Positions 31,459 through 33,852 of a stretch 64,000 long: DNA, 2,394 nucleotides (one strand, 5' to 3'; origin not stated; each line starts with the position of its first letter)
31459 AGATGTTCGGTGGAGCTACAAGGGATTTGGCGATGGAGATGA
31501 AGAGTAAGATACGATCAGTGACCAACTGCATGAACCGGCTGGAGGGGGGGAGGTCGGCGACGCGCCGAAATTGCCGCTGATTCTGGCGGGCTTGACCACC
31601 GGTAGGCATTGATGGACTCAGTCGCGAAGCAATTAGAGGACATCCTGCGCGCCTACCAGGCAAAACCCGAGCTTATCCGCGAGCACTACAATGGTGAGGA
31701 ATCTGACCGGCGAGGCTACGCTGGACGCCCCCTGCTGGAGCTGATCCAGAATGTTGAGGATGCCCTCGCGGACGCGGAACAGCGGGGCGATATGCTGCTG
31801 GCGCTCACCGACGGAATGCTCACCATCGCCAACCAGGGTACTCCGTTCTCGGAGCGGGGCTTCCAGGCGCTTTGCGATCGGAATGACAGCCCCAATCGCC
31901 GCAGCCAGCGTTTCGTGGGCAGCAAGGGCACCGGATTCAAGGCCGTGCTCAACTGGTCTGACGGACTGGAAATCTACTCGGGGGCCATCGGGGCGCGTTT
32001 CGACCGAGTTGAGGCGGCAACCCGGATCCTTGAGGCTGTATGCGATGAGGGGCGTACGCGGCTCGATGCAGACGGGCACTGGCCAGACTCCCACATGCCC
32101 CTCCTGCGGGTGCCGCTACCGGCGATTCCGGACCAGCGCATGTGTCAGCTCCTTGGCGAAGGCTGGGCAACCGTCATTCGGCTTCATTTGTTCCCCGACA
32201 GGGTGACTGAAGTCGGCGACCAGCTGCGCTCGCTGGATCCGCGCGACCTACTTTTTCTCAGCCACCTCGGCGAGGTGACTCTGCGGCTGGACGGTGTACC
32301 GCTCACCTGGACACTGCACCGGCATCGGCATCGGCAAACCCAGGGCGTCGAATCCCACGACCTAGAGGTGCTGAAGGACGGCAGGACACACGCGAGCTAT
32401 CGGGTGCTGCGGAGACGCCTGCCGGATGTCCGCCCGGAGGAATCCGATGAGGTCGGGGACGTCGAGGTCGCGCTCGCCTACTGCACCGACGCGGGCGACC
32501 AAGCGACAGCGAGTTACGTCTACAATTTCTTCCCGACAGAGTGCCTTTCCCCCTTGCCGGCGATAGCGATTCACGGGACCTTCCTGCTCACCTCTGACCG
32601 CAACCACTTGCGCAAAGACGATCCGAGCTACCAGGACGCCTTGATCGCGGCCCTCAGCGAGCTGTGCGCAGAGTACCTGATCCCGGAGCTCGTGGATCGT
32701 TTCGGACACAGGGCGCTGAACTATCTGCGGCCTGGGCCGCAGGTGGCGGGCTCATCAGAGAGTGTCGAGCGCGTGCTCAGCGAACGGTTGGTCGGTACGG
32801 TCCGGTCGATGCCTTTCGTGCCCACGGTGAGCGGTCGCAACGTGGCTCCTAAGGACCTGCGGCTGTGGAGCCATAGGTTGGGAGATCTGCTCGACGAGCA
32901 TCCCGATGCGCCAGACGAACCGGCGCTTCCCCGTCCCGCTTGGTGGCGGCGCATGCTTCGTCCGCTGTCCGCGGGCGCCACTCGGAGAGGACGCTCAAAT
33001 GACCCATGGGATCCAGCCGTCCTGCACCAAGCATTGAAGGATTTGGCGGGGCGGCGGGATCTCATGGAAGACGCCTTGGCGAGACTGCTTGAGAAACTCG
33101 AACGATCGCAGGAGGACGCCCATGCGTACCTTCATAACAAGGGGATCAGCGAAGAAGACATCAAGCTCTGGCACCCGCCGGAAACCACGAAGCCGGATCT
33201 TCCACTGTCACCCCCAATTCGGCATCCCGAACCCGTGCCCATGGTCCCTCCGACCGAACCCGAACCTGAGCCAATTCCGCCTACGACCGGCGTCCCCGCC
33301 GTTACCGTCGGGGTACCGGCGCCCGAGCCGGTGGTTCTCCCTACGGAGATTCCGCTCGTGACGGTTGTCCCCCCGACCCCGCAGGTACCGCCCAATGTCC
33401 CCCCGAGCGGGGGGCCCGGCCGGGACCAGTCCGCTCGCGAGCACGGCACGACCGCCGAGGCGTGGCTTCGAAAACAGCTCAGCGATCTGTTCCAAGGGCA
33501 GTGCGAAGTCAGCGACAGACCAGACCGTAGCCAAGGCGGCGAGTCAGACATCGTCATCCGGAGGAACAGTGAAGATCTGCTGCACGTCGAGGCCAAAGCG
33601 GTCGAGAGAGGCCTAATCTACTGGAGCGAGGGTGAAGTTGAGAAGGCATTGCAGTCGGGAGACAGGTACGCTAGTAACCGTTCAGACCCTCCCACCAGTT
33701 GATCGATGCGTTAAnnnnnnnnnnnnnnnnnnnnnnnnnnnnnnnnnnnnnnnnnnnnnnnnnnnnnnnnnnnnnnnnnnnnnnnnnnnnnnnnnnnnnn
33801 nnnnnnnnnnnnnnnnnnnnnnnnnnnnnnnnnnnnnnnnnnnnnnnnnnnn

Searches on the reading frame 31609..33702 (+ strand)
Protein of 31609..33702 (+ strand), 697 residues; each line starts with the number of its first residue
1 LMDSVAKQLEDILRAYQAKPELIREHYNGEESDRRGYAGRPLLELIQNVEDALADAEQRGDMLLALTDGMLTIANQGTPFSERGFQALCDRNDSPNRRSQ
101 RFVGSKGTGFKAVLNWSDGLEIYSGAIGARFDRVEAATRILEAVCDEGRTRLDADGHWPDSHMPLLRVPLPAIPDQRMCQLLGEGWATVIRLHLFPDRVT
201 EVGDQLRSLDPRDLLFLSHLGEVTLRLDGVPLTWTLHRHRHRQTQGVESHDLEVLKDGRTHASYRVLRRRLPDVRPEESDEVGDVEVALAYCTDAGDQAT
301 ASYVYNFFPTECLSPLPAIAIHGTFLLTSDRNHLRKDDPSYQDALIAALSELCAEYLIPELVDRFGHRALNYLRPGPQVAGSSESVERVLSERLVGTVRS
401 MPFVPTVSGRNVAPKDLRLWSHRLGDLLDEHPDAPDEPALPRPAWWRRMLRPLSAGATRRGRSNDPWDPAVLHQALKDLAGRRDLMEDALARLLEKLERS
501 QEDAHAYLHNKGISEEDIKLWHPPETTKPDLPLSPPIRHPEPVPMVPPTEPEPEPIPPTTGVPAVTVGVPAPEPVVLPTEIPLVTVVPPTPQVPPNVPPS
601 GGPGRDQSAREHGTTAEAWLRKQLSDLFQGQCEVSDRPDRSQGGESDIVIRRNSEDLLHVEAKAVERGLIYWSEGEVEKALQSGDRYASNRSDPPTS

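Call 43: search_protein_families(library=pfam, proteins=[window:31609-33702:+], max_evalue=0.001)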
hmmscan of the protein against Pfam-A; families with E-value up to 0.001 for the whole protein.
window:31609-33702:+ (697 aa): 0 families

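Call 72: search_protein_families(library=ncbifam, proteins=[window:31609-33702:+], max_evalue=0.01)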
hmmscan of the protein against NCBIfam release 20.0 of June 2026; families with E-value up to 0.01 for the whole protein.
window:31609-33702:+ (697 aa): 1 family
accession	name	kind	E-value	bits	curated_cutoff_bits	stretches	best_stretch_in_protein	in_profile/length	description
NF047352.1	P_loop_sacsin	domain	4.8e-17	62.2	50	1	40-123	2-80/80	sacsin N-terminal ATP-binding-like domain-containing protein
